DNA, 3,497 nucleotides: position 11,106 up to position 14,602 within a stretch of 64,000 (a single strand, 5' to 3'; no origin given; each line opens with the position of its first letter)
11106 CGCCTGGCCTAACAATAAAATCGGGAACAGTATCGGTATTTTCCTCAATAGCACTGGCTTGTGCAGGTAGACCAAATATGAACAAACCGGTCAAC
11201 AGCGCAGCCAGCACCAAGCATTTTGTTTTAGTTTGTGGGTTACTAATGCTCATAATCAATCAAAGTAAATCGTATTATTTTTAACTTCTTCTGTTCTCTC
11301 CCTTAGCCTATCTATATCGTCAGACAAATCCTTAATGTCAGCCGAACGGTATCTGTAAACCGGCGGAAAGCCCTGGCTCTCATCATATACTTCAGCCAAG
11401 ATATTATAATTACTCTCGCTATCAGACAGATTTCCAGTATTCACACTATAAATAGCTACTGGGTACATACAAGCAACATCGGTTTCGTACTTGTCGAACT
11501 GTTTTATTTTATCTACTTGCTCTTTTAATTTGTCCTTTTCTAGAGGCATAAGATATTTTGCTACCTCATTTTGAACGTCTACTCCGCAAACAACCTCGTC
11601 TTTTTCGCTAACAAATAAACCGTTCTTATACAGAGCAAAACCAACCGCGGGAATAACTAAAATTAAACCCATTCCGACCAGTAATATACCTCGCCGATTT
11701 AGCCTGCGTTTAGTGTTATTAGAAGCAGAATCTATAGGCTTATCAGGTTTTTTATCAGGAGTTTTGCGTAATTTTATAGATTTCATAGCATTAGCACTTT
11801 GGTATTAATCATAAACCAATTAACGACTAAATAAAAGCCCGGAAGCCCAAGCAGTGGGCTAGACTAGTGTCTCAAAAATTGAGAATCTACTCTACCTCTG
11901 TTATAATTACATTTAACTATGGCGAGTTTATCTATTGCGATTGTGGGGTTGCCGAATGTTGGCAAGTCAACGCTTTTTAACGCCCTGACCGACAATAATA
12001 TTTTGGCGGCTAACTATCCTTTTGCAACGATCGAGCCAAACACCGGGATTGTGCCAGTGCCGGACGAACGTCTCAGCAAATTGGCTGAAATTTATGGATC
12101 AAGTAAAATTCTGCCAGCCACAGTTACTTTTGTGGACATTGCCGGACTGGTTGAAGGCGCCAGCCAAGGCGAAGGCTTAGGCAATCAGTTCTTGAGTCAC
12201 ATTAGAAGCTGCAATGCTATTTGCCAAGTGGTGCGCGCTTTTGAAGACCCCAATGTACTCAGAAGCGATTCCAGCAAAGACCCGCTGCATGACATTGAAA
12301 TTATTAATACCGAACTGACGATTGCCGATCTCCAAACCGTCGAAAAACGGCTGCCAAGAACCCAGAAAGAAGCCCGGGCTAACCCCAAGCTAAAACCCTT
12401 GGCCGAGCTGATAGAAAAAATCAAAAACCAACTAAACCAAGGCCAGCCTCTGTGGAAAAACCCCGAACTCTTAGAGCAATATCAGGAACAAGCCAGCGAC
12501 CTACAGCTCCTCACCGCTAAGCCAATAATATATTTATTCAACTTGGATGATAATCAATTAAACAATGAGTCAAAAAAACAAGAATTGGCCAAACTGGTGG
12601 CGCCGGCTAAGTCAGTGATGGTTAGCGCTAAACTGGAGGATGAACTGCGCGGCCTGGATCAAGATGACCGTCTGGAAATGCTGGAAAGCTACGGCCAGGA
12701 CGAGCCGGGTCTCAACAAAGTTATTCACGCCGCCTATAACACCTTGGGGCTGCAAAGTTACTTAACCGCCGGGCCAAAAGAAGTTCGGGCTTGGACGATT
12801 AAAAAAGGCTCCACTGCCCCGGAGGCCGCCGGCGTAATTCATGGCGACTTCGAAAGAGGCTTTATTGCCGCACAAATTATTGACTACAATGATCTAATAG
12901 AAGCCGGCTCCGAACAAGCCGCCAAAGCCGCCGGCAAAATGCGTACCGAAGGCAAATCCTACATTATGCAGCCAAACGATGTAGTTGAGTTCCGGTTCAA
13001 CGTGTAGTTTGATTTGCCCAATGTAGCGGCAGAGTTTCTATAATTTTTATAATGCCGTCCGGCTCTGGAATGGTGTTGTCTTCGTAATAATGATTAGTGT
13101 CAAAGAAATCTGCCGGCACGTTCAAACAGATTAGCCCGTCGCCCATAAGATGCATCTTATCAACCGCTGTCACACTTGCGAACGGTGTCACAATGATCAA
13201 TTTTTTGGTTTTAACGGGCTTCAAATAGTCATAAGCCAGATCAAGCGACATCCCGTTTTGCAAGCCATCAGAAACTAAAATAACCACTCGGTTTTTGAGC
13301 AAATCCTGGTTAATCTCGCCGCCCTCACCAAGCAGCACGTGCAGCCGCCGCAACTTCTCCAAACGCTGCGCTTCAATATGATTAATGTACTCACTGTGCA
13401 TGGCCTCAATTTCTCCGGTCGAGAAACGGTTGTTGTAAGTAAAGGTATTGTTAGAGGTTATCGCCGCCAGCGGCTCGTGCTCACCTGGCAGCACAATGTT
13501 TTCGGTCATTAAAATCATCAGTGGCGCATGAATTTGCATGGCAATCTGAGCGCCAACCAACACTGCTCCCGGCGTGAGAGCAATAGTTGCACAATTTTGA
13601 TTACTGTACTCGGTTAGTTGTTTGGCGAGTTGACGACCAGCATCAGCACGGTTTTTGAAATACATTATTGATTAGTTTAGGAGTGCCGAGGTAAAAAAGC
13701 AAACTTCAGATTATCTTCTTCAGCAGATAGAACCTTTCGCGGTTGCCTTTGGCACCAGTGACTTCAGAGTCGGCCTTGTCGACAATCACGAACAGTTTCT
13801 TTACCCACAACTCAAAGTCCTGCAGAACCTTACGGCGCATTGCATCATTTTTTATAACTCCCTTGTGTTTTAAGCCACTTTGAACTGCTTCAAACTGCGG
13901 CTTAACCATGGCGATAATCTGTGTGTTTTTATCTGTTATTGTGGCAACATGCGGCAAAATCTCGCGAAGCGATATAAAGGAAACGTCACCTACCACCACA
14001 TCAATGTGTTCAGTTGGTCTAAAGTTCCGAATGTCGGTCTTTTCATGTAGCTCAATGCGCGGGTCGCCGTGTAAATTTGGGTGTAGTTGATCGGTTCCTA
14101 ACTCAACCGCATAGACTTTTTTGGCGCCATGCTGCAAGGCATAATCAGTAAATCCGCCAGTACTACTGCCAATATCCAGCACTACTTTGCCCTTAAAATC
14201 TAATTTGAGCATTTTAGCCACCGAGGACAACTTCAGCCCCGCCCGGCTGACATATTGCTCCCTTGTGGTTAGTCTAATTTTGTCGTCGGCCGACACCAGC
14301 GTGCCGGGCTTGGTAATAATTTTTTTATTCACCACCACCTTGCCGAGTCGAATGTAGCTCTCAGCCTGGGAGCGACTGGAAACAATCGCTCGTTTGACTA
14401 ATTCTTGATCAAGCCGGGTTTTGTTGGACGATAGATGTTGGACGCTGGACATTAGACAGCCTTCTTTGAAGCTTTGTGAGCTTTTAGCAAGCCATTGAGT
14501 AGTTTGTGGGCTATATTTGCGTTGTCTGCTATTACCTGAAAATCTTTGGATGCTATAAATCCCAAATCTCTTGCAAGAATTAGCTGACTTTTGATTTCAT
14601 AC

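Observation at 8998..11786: Unrecognisable 753-aa secreted Cys-rich protein and a coupled TM protein head a secretin-less T4P operon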

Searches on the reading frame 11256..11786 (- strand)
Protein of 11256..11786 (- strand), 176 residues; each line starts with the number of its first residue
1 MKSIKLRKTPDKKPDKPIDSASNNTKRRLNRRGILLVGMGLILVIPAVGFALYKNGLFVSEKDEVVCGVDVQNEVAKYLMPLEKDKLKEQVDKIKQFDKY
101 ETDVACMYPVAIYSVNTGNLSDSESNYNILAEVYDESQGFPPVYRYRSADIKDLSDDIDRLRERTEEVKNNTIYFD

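Call 6: search_protein_families(library=pfam, proteins=[window:11256-11786:-], max_evalue=0.1)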
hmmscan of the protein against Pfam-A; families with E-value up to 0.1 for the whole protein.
window:11256-11786:- (176 aa): 0 families

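Call 9: search_protein_families(library=ncbifam, proteins=[window:11256-11786:-], max_evalue=0.1)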
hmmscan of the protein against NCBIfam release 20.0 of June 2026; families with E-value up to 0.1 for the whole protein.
window:11256-11786:- (176 aa): 0 families

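Call 18: find_homologous_proteins(query=window:11256-11786:-)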
Query window:11256-11786:- (176 aa): 1 proteins with E <= 0.001 among 42 candidates.
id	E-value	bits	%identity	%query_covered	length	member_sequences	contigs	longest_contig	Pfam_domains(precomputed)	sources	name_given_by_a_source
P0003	1.3e-108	378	98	100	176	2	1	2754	-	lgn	-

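Call 43: search_protein_families(library=pfam, alignment_id=A4, max_evalue=0.01)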
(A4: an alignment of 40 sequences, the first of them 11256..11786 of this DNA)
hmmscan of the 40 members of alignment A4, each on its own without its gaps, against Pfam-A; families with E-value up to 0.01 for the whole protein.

A. member 1, window:11256-11786:- (176 aa): 0 families

B. families by the number of members that match (of 40 scanned): 30 families (the first 25 are shown)
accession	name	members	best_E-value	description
PF07719.23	TPR_2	28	8.4e-12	Tetratricopeptide repeat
PF00515.34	TPR_1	27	7e-12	Tetratricopeptide repeat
PF13181.12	TPR_8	26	3.3e-12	Tetratricopeptide repeat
PF13424.12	TPR_12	23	1.3e-06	Tetratricopeptide repeat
PF13428.12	TPR_14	18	3.9e-07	Tetratricopeptide repeat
PF13176.12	TPR_7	18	2.4e-06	Tetratricopeptide repeat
PF13432.12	TPR_16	14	1.8e-10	Tetratricopeptide repeat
PF14559.12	TPR_19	11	3.7e-06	Tetratricopeptide repeat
PF13174.12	TPR_6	9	2.6e-07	Tetratricopeptide repeat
PF13414.12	TPR_11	7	1.6e-07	TPR repeat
PF10602.15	RPN7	7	0.00036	26S proteasome subunit RPN7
PF13374.12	TPR_10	5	4.4e-05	Tetratricopeptide repeat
PF13429.12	TPR_15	5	0.00023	Tetratricopeptide repeat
PF09976.15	TPR_21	4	0.00026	Tetratricopeptide repeat-like domain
PF23914.1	TPR_CcmH_CycH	3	0.00022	Cytochrome c-type biogenesis protein H TPR domain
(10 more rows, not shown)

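Call 87: search_solved_structures(query=A4, max_evalue=0.01)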
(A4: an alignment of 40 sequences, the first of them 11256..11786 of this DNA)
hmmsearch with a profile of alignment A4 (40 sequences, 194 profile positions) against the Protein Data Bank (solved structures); distinct sequences matched with E-value up to 0.01: 274 (the best 60 are shown).
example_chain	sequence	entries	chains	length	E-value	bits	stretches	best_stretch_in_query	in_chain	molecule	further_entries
9qhb_A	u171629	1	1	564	9.8e-113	377.7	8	107-181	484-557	Engineered tetratricopeptide repeat protein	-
8bu0_A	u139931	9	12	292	3.8e-61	209.4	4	107-179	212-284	Consensus tetratricopeptide repeat protein | Crystal structure of an 8-repeat consensus TPR superhelix with Zinc. | Monomer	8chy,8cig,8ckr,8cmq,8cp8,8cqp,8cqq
9qhc_A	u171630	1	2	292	8e-58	198.6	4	107-173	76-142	Engineered tetratricopeptide repeat protein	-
7yeh_B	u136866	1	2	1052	1.6e-32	116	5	106-170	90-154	UDP-N-acetylglucosamine--peptide N-acetylglucosaminyltransferase 110 kDa subunit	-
7yea_A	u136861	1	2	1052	6.6e-32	114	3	106-170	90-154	UDP-N-acetylglucosamine--peptide N-acetylglucosaminyltransferase 110 kDa subunit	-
7ntf_A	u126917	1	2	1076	7.9e-32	113.8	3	106-170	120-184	Isoform 1 of UDP-N-acetylglucosamine--peptide N-acetylglucosaminyltransferase 110 kDa subu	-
7obi_A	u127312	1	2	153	9.7e-32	113.5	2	108-179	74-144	CTPR-rv4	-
2fo7_A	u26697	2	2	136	9e-31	110.3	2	109-173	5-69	SYNTHETIC CONSENSUS TPR PROTEIN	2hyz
8ch0_A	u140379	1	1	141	1e-30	110.1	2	107-170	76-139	Consensus tetratricopeptide repeat protein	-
9gzg_A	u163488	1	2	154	1.9e-30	109.2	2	110-182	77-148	Engineered CTPR protein with glutamic acids for conductivity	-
1w3b_A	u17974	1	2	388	1.3e-28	103.2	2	106-170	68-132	UDP-N-ACETYLGLUCOSAMINE--PEPTIDE N-ACETYLGLUCOSAMINYLTRANSFERASE 110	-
6eou_A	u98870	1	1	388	4e-28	101.7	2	106-170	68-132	UDP-N-acetylglucosamine--peptide N-acetylglucosaminyltransferase 110 kDa subunit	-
3kd7_A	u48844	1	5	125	1.5e-26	96.6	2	109-173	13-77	CTPR390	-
8f5o_D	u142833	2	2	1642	2.8e-24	89.1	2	105-166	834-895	TPR_REGION domain-containing protein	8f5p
2wqh_A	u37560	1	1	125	8e-23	84.4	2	105-173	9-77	CTPR3Y3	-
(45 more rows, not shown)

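Call 89: search_solved_structures(query=A7, max_evalue=5)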
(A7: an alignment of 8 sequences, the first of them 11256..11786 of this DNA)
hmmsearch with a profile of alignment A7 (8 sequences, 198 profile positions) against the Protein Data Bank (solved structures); distinct sequences matched with E-value up to 5: 14.
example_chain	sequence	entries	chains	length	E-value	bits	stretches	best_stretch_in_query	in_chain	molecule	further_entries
5dbk_A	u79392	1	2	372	0.11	15.1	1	102-161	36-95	Transcriptional regulator/TPR domain protein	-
4gpk_A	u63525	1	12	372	0.11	15.1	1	102-161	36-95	NprR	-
9wt3_A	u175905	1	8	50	0.17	14.4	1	155-188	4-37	Nuclear receptor-binding factor 2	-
7uhb_K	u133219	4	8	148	0.3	13.6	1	136-186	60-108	Multivalent miniprotein inhibitor AHB2-2GS-SB175 | Pan-variant miniprotein TRI2-2 | TRI2-2 minibinder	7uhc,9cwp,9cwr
7som_T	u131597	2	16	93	0.59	12.7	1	144-182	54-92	Flagellar WD repeat-containing protein Pf20 | Flagellar associated protein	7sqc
7m3p_A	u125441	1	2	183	0.65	12.5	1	144-188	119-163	Xrcc4-Spc110p(164-207)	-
3zc1_A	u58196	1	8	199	0.69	12.4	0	131-187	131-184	AFTRAX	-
3zc0_A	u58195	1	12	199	0.69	12.4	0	131-187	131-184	AFTRAX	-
2yfa_A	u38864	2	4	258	1.3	11.6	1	126-178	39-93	METHYL-ACCEPTING CHEMOTAXIS TRANSDUCER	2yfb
6w8u_A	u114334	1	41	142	1.4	11.5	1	41-67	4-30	pilin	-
5i8l_A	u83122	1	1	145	1.5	11.4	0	83-109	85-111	Lysozyme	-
1hz4_A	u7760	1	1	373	1.5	11.3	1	109-151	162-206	MALT REGULATORY PROTEIN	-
28nt_t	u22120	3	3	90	1.6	11.3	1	126-178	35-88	Small ribosomal subunit protein bS20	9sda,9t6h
4gdx_A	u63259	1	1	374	2.4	10.7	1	40-82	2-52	Gamma-glutamyltranspeptidase 1 heavy chain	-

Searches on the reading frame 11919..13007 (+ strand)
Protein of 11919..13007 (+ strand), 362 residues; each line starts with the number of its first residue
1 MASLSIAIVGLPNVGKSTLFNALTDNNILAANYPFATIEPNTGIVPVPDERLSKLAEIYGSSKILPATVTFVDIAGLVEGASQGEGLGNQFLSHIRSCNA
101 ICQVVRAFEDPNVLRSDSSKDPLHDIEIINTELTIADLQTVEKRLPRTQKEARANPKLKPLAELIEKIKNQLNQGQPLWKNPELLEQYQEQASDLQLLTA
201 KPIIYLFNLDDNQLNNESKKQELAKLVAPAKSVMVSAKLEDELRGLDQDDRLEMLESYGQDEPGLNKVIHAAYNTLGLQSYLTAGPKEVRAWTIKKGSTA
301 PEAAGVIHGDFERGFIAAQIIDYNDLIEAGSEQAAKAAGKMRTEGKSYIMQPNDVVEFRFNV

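Call 73: search_protein_families(library=pfam, proteins=[window:11919-13007:+], max_evalue=0.001)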
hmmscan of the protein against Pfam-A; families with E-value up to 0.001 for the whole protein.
window:11919-13007:+ (362 aa): 4 families
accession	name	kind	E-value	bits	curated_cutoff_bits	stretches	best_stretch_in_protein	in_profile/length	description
PF06071.19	YchF-GTPase_C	-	4.2e-37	126.6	27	1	278-361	1-84/84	Protein of unknown function (DUF933)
PF01926.29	MMR_HSR1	-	2e-22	79.9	21.9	1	6-111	2-86/113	50S ribosome-binding GTPase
PF02421.24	FeoB_N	-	2.8e-09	37.1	27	1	5-49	2-46/156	Ferrous iron transport protein B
PF00350.29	Dynamin_N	-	3.5e-05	24.3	27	0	6-31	1-26/168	Dynamin family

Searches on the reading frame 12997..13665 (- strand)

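Call 73: search_protein_families(library=pfam, proteins=[window:12997-13665:-], max_evalue=0.001)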
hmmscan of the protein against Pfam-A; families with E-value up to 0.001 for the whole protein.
window:12997-13665:- (222 aa): 1 family
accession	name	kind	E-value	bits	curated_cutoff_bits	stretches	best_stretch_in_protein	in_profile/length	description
PF00156.33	Pribosyltran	-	8.8e-06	25.6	26.3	1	5-163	10-125/158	Phosphoribosyl transferase domain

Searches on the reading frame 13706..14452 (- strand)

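Call 73: search_protein_families(library=pfam, proteins=[window:13706-14452:-], max_evalue=0.001)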
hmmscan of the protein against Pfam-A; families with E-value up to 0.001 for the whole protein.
window:13706-14452:- (248 aa): 4 families
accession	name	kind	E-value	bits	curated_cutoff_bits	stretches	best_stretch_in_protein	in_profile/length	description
PF01728.25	FtsJ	-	9.9e-38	130.3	24.1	1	67-244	1-179/181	FtsJ-like methyltransferase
PF01479.30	S4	-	2.6e-11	43.5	22.8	1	13-59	2-48/48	S4 domain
PF13489.12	Methyltransf_23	-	3.4e-05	24.1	27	1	76-186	11-111/164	Methyltransferase domain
PF22421.1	SYY_C-terminal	-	0.0006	20.1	27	0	7-59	14-66/83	Tyrosine--tRNA ligase SYY-like C-terminal domain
